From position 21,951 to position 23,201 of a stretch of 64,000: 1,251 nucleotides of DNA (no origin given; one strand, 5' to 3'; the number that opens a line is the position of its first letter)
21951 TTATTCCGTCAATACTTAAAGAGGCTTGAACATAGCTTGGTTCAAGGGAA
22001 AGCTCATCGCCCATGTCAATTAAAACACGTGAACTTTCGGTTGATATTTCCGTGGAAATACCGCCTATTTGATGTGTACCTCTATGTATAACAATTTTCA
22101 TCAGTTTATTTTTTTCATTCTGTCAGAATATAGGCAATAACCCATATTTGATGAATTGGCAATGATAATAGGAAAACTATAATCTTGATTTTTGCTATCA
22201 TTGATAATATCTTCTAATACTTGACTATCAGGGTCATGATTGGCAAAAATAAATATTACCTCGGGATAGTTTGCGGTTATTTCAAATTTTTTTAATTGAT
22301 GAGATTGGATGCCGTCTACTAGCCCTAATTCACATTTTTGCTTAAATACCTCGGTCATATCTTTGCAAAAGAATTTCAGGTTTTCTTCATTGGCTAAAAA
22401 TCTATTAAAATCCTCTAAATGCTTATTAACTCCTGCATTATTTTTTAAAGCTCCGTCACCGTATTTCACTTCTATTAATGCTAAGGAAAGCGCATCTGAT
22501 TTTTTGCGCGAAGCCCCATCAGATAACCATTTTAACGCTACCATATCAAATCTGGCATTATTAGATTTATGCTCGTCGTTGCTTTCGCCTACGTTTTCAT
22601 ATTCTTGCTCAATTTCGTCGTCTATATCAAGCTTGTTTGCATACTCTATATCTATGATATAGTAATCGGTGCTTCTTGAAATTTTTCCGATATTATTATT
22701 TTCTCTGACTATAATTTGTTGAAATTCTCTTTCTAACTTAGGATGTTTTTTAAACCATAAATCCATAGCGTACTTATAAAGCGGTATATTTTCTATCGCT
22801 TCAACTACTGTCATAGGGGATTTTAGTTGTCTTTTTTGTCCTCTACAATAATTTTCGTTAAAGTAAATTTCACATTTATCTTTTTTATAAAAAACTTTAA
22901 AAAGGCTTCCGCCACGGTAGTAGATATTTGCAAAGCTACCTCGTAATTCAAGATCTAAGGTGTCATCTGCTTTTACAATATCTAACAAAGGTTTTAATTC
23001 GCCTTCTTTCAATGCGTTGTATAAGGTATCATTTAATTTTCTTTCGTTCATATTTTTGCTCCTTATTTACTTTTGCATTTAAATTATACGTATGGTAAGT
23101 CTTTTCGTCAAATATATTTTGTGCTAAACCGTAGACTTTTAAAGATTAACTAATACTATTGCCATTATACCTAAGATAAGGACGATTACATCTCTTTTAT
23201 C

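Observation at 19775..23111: Autonomous AT-rich three-gene operon: PD-(D/E)xK-like protein + beta-CASP MBL nuclease + cytoplasmic CapA-like metallophosphoesterase (best candidate for an undescribed system)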

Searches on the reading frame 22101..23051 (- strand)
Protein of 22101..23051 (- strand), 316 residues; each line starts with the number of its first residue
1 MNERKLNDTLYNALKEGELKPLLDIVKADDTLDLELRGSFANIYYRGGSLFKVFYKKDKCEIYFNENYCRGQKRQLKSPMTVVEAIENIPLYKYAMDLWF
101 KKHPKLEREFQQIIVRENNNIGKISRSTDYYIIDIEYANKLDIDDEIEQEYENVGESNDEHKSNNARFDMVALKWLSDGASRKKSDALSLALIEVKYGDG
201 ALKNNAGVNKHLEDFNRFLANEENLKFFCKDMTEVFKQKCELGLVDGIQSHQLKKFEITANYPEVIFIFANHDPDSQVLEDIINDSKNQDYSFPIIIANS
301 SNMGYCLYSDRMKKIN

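Call 4: search_protein_families(library=pfam, proteins=[window:22101-23051:-], max_evalue=0.1)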
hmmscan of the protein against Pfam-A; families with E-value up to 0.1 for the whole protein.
window:22101-23051:- (316 aa): 0 families

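Call 5: search_protein_families(library=padloc, proteins=[window:22101-23051:-], max_evalue=0.1)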
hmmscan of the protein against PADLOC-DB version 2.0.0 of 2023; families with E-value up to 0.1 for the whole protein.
window:22101-23051:- (316 aa): 0 families

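Call 6: search_protein_families(library=ncbifam, proteins=[window:22101-23051:-], max_evalue=0.1)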
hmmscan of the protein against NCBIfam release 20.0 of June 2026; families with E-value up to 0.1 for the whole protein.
window:22101-23051:- (316 aa): 0 families

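Call 8: find_homologous_proteins(query=window:22101-23051:-)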
Query window:22101-23051:- (316 aa): 568 proteins with E <= 0.001 among 1266 candidates; the best 120 are listed.
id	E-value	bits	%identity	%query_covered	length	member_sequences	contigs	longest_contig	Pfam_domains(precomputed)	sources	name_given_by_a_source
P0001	2.7e-192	656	92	100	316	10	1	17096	-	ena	-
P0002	2.7e-174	597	84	100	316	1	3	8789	-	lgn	-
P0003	5.5e-167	573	81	100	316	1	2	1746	-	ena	-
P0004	3.8e-121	422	61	100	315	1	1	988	-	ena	-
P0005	1.4e-120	421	61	100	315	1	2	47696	-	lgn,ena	-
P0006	2.4e-117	410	60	99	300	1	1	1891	-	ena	-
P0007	6.6e-117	409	60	99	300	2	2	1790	-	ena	-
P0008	6.3e-111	389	60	100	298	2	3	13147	-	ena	-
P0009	6.1e-106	372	57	100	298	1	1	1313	-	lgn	-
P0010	3.3e-105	370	56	100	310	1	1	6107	-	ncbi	-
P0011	4.6e-105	370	56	100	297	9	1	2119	-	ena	-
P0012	1.9e-104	368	56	100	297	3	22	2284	-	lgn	-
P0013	9.2e-104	365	56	100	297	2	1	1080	-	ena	-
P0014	9.9e-104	365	54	99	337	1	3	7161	-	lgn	-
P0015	1.1e-103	365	55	100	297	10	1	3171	-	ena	-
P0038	5.7e-97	343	52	100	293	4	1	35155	-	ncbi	-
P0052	1.4e-94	335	51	100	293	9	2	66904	-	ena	-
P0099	6.0e-84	300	52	100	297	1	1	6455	-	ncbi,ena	-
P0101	2.4e-83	298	49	100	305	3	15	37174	-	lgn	-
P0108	3.1e-82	295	50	99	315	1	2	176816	-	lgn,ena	-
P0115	5.3e-81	291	49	100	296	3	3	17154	-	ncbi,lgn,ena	-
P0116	8.3e-81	290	49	100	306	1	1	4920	-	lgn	-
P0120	5.4e-80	287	47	99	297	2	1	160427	-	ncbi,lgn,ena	-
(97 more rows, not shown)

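Call 9: search_solved_structures(query=window:22101-23051:-, max_evalue=10)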
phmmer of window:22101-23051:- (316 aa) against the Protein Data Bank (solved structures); distinct sequences matched with E-value up to 10: 0.

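Call 10: search_protein_families(library=phrogs, proteins=[window:22101-23051:-], max_evalue=0.1)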
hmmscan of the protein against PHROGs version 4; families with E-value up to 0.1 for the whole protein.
window:22101-23051:- (316 aa): 0 families

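Call 11: find_encoding_contigs(protein=P0108, flank=8000, max_places=3)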
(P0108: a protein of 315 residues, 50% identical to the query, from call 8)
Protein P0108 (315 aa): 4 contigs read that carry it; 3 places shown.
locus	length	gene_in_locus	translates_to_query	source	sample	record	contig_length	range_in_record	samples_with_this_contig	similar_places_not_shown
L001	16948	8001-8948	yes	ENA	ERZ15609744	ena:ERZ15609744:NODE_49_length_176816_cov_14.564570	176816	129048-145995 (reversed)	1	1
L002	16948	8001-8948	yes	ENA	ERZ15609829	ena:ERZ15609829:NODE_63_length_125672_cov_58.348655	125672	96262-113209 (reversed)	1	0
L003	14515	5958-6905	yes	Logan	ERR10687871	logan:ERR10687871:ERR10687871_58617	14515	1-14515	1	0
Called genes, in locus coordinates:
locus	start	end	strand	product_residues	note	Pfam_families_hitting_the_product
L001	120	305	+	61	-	-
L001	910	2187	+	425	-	PF00939:Na_sulph_symp, PF03600:CitMHS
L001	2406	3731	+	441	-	-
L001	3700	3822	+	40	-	-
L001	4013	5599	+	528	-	PF09820:AAA-ATPase_like, PF08011:PDDEXK_9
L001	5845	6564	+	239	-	-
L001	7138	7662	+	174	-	-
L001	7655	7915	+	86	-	PF00772:DnaB, PF03796:DnaB_C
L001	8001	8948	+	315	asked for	-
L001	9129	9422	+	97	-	-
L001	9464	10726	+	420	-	PF00753:Lactamase_B (weak), PF12706:Lactamase_B_2, PF23023:Anti-Pycsar_Apyc1 (weak)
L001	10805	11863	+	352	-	PF13280:WYL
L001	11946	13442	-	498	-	PF00939:Na_sulph_symp, PF03600:CitMHS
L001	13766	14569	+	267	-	PF02754:CCG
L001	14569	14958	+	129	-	PF13183:Fer4_8, PF12838:Fer4_7 (weak), PF13187:Fer4_9, PF13534:Fer4_17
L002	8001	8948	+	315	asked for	-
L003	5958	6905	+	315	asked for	-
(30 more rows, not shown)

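Call 12: find_encoding_contigs(protein=P0120, flank=8000, max_places=3)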
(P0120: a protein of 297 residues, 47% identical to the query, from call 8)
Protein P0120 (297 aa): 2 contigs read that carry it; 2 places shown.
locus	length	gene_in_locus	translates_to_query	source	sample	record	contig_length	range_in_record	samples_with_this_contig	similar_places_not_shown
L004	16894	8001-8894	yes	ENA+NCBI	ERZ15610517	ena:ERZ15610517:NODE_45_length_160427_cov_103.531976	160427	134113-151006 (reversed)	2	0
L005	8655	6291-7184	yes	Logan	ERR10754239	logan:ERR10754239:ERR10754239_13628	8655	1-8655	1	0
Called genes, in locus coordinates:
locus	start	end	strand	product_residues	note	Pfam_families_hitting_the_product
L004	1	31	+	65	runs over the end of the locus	PF07927:HicA_toxin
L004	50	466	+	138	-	PF15919:HicB_lk_antitox, PF15970:HicB-like_2, PF21748:UPF0150 (weak)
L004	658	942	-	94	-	-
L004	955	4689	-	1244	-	PF01336:tRNA_anti-codon (faint), PF02811:PHP, PF07733:DNA_pol3_alpha, PF17657:DNA_pol3_finger, PF14579:HHH_6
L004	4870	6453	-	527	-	PF08238:Sel1 (weak)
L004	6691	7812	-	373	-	PF08238:Sel1 (faint)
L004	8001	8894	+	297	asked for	-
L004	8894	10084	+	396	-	PF00753:Lactamase_B (weak), PF12706:Lactamase_B_2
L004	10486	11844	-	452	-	PF12229:PG_binding_4, PF04294:VanW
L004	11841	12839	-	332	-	PF06144:DNA_pol3_delta, PF21694:DNA_pol3_delta_C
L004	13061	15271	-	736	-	PF13567:DUF4131, PF03772:Competence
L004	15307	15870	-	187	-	PF10531:SLBB, PF12836:HHH_3, PF00633:HHH, PF14716:HHH_8 (faint)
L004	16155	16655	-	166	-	-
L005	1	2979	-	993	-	?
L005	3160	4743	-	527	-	PF08238:Sel1 (weak)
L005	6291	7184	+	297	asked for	-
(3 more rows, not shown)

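Call 13: find_encoding_contigs(protein=P0052, flank=8000, max_places=3)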
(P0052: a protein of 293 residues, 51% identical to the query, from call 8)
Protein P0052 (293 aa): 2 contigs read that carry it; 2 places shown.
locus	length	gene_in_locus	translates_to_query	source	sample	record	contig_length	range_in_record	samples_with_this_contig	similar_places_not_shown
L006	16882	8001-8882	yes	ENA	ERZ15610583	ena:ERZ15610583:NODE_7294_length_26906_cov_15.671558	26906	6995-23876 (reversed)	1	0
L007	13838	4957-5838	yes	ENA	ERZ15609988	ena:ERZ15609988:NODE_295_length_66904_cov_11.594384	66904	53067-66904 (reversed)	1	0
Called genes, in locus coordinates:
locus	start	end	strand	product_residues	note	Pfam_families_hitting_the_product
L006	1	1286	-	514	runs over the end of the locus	PF03852:Vsr, PF04480:DUF559 (weak), PF00145:DNA_methylase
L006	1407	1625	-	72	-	PF01381:HTH_3 (weak), PF13443:HTH_26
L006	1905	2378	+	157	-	-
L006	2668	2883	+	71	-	-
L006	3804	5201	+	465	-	PF13191:AAA_16 (faint), PF00004:AAA, PF01434:Peptidase_M41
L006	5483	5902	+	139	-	-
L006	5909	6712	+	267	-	PF04371:PAD_porph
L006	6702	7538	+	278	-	PF14206:Cys_rich_CPCC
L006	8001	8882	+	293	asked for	-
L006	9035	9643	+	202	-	PF13412:HTH_24 (weak)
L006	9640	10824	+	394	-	PF12706:Lactamase_B_2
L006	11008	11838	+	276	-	-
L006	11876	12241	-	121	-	PF00462:Glutaredoxin (weak), PF03960:ArsC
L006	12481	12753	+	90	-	PF13545:HTH_Crp_2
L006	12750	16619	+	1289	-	PF02384:N6_Mtase, PF07669:Eco57I, PF01420:Methylase_S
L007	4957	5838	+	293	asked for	-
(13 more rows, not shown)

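Call 17: find_related_loci(query=A1, collection=genome_contigs, flank=8000)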
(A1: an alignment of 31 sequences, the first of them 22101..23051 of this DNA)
Query A1 (316 aa) in genome_contigs; peptide patterns used: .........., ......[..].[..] (x = any residue, [..] = any of these).
73 stretches matched a pattern; 39 encode a relative of the query (tblastn E <= 1e-3); 39 distinct loci.
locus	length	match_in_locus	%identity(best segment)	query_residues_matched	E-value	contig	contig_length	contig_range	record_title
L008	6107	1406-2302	56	1-316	2e-114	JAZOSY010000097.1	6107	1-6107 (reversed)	MAG: Faecousia sp. isolate T1900045541_YK20190235.MAGScoT_cleanbin_000100 SGB_7813_k141_18516, whole genome shotgun sequ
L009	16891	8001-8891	55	1-316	4e-114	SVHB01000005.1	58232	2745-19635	MAG: Clostridiales bacterium isolate SIG373 NODE_12668_length_58232_cov_3.100387, whole genome shotgun sequence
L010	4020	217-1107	54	1-316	3e-112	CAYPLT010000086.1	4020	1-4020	MAG TPA_asm: uncultured Candidatus Soleaferrea sp. isolate SRP313737_co1_54 genome assembly, contig: NODE_29272_length_4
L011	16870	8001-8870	52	1-315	3e-104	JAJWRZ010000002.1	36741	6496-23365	MAG: Dialister sp. isolate B5_5.fa NODE_328_length_36741_cov_6.844437, whole genome shotgun sequence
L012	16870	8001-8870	52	1-315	2e-103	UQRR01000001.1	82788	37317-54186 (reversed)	uncultured Dialister sp. isolate UMGS571 genome assembly, contig: NODE_40_length_82788_cov_6.183893, whole genome shotgu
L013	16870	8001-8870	52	1-315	2e-103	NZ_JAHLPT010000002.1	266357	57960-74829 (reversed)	Oscillibacter sp. MSJ-31 M31_ctg0002, whole genome shotgun sequence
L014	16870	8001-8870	51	1-315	4e-100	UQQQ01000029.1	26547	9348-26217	uncultured Dialister sp. isolate UMGS543 genome assembly, contig: NODE_939_length_26547_cov_12.675525, whole genome shot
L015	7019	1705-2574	52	4-315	2e-95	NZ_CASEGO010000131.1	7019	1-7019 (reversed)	Uncultured Brachyspira sp. isolate B53_L1_309309_idba_bin.149 B53_L1_309309_idba_bin.149.fa_scaffold_11041, whole genome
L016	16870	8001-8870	52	4-315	3e-95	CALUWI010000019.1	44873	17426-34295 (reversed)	MAG: uncultured Mucispirillum sp. isolate BRZ_PM__bin31 genome assembly, contig: BRZ_PM__NODE_915_length_44873_cov_31.03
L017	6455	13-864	52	1-312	2e-92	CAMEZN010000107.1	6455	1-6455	MAG: uncultured Mucispirillum sp. isolate SRR11489791_bin.28_metaWRAP_v1.3_MAG genome assembly, contig: ERZ11466804.1830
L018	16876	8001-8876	49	1-315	1e-89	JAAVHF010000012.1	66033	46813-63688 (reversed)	MAG: Oscillibacter sp. isolate Mgla_MAG_48-bin_59 c_000000034805, whole genome shotgun sequence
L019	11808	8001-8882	49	1-316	1e-89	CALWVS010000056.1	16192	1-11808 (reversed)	MAG: uncultured Oscillospiraceae bacterium isolate BRZ_MS__bin44 genome assembly, contig: BRZ_MS__NODE_3063_length_16192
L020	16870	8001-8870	52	1-315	6e-104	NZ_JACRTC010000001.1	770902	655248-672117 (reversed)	Zongyangia hominis strain NSJ-54 DNA.476_ctg0001, whole genome shotgun sequence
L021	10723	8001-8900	46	1-315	3e-89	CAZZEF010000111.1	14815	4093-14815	MAG TPA_asm: uncultured Planctomycetaceae bacterium isolate SRP192927_co4_759 genome assembly, contig: NODE_8815_length_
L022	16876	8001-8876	48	1-315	7e-88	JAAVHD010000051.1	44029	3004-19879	MAG: Oscillibacter sp. isolate Mgla_MAG_5-bin_21 c_000000037399, whole genome shotgun sequence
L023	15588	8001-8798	51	26-315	3e-85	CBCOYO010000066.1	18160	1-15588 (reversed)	MAG: uncultured Lachnospiraceae bacterium isolate METABAT215_SAMECAGE_PRE_SCAFFOLDS_1500_METASPADES__control2_F411_F412.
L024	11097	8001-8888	46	1-316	1e-84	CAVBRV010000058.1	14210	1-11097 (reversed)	Paludibacteraceae bacterium isolate H07622-L1_cleanbin_000032 genome assembly, contig: Spades_H07622-L1_contig_2337, who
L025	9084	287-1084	51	26-315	9e-84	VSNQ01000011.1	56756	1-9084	MAG: Lachnospiraceae bacterium isolate SC1197_S50_bin.2 SC1197_S50_SC1197_S50_bin.2_contig_11, whole genome shotgun sequ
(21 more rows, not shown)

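Call 24: predict_structure(alignment_id=A1)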
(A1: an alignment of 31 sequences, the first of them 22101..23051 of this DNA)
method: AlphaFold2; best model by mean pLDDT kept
length: 316 residues; sequences in the alignment: 31
mean_pLDDT: 82.7   pTM: 0.84
mean pLDDT of the five models: 82.7, 82.7, 82.4, 82.3, 81.0
residues with pLDDT >= 90: 125; 70-90: 136; 50-70: 43; < 50: 12
segments of 3 or more residues with pLDDT < 50: 141-143, 157-163
pLDDT, mean of each block of 10 residues (from residue 1): 88 97 95 92 93 90 93 90 96 96 89 85 65 78 53 50 63 81 74 87 71 88 91 92 80 83 90 78 79 84 72 83
secondary structure, 60 per line:
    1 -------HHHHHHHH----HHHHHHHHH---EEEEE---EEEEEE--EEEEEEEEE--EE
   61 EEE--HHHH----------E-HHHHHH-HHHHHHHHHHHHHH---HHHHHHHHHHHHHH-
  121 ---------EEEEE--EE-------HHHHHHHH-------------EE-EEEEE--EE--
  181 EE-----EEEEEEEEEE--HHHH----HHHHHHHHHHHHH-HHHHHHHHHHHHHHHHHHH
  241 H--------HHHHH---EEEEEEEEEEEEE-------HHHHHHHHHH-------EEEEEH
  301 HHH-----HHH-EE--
elements in order: H8-15 H20-28 E32-36 E40-45 E48-56 E59-63 H66-69 H82-87 H89-102 H106-119 E130-134 H146-153 E170-174 E188-197 H200-203 H208-220 H222-241 H250-254 E258-270 H278-287 E295-299 H300-303

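Call 26: search_protein_representatives(alignment_id=A1)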
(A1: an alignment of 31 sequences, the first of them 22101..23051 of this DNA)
Query: 31 sequences, 295 profile positions. Proteins with E-value up to 0.001 (for the whole library): 1775; up to 1e-10: 1186; up to 1e-30: 544. The best 150 are listed.
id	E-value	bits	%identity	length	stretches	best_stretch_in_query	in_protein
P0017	1.6e-141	487.3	-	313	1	1-288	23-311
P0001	6.1e-136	469.0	-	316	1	1-291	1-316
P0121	1.1e-108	379.6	-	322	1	1-293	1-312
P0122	3.4e-106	371.4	-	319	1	2-293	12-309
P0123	1.8e-104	365.7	-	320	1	1-293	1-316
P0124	6.2e-101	354.1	-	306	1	4-292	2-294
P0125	3.0e-99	348.6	-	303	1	3-285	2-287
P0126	4.0e-97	341.6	-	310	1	2-293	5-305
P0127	8.3e-90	317.6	-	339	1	3-284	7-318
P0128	1.2e-88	313.8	-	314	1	4-293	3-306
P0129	1.6e-87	310.1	-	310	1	2-292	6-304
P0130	1.9e-87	309.9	-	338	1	4-292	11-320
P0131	2.1e-87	309.7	-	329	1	4-284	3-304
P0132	4.1e-86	305.5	-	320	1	1-288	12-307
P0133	5.5e-86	305.0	-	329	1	1-294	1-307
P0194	1.0e-73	264.8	-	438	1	4-292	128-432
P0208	1.4e-72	261.1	-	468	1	4-293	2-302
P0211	3.1e-72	259.9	-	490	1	2-289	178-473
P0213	4.5e-72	259.4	-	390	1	2-284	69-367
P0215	5.4e-72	259.1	-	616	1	3-293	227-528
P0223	1.0e-70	254.9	-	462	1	4-292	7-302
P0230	4.0e-70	253.0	-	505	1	4-293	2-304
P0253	3.8e-67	243.2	-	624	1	3-291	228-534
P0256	7.2e-67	242.3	-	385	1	4-293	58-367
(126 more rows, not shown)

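Call 27: search_protein_families(library=pfam, max_evalue=0.01, proteins=[P0215, P0253, P0211, P0194, P0208, P0230, P0223, P0213, P0256])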
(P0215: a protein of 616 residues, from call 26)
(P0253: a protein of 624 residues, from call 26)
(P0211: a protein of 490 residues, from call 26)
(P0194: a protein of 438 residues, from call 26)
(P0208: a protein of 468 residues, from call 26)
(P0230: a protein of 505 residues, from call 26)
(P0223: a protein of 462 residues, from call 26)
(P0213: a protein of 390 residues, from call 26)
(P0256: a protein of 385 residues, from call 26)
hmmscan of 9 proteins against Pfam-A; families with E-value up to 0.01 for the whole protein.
P0215 (616 aa): 0 families

P0253 (624 aa): 0 families

P0211 (490 aa): 0 families

P0194 (438 aa): 0 families

P0208 (468 aa): 0 families

P0230 (505 aa): 0 families

P0223 (462 aa): 0 families

P0213 (390 aa): 1 family
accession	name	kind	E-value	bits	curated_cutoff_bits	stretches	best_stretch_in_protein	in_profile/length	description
PF02954.25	HTH_8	-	1.2e-05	25.4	22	1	23-53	7-37/42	Bacterial regulatory protein, Fis family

P0256 (385 aa): 0 families

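Call 28: fold_search(model_id=the predicted structure, library=pdb)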
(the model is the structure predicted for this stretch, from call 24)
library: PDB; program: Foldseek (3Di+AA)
matches with E <= 10: 248; with E <= 0.001: 0
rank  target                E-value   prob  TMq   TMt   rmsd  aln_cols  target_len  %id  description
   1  4jpd                  1.9e-01  0.38  0.16  0.38  10.2       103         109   19  The structure of CyaY from Burkholderia cenocepacia (released 2013-03-27)
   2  7cma_A                4.0e-01  0.07  0.09  0.15  14.1       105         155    8  Structure of A151R from African swine fever virus Georgia (released 2021-06-02)
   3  6wiu_K                4.5e-01  0.06  0.10  0.08  11.6       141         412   13  Crystal structure of a beta-glucosidase from Exiguobacterium marinum (released 2020-08-26)
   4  5csl_A                5.4e-01  0.08  0.14  0.03  10.6       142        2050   12  Crystal structure of the 500 kD yeast acetyl-CoA carboxylase holoenzyme dimer (released 2015-10-28)
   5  7sun_A                6.4e-01  0.05  0.16  0.09  19.3       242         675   10  Atomic model of prestin from gerbil (Meriones unguiculatus) (released 2022-01-12)
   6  5dt5_F                7.2e-01  0.06  0.11  0.08  12.1       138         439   12  Crystal structure of the GH1 beta-glucosidase from Exiguobacterium antarcticum B7 in space group P21 (released 2016-04-13)
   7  5dt7_B                8.1e-01  0.06  0.11  0.09  11.7       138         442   12  Crystal structure of the GH1 beta-glucosidase from Exiguobacterium antarcticum B7 in space group C2221 (released 2016-04-13)
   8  7ui9_n                8.1e-01  0.04  0.15  0.09  24.3       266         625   12  Core Mediator-PICearly (Copy A) (released 2023-02-15)
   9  5dt5_E                8.6e-01  0.05  0.11  0.08  12.1       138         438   12  Crystal structure of the GH1 beta-glucosidase from Exiguobacterium antarcticum B7 in space group P21 (released 2016-04-13)
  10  5dt7_A                9.7e-01  0.05  0.11  0.09  11.6       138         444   12  Crystal structure of the GH1 beta-glucosidase from Exiguobacterium antarcticum B7 in space group C2221 (released 2016-04-13)
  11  6wiu_N                1.0e+00  0.04  0.10  0.08  11.8       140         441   15  Crystal structure of a beta-glucosidase from Exiguobacterium marinum (released 2020-08-26)
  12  5dt7_C                1.1e+00  0.05  0.11  0.08  11.7       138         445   12  Crystal structure of the GH1 beta-glucosidase from Exiguobacterium antarcticum B7 in space group C2221 (released 2016-04-13)
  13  5csk_B                1.1e+00  0.03  0.12  0.03  12.9       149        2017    7  Crystal structure of yeast acetyl-CoA carboxylase, unbiotinylated (released 2015-10-28)
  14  8enh_K                1.3e+00  0.12  0.10  0.12  12.0        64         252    6  Cross-reactive 3180 TCR recognition of HLA-B*35:01-NP7 epitope from 2002 H3N2 influenza strain (released 2024-03-27)
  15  2joi_MODEL_1_A        1.3e+00  0.08  0.13  0.33  14.3       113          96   13  NMR solution structure of hypothetical protein TA0095 from Thermoplasma acidophilum (released 2007-10-02)
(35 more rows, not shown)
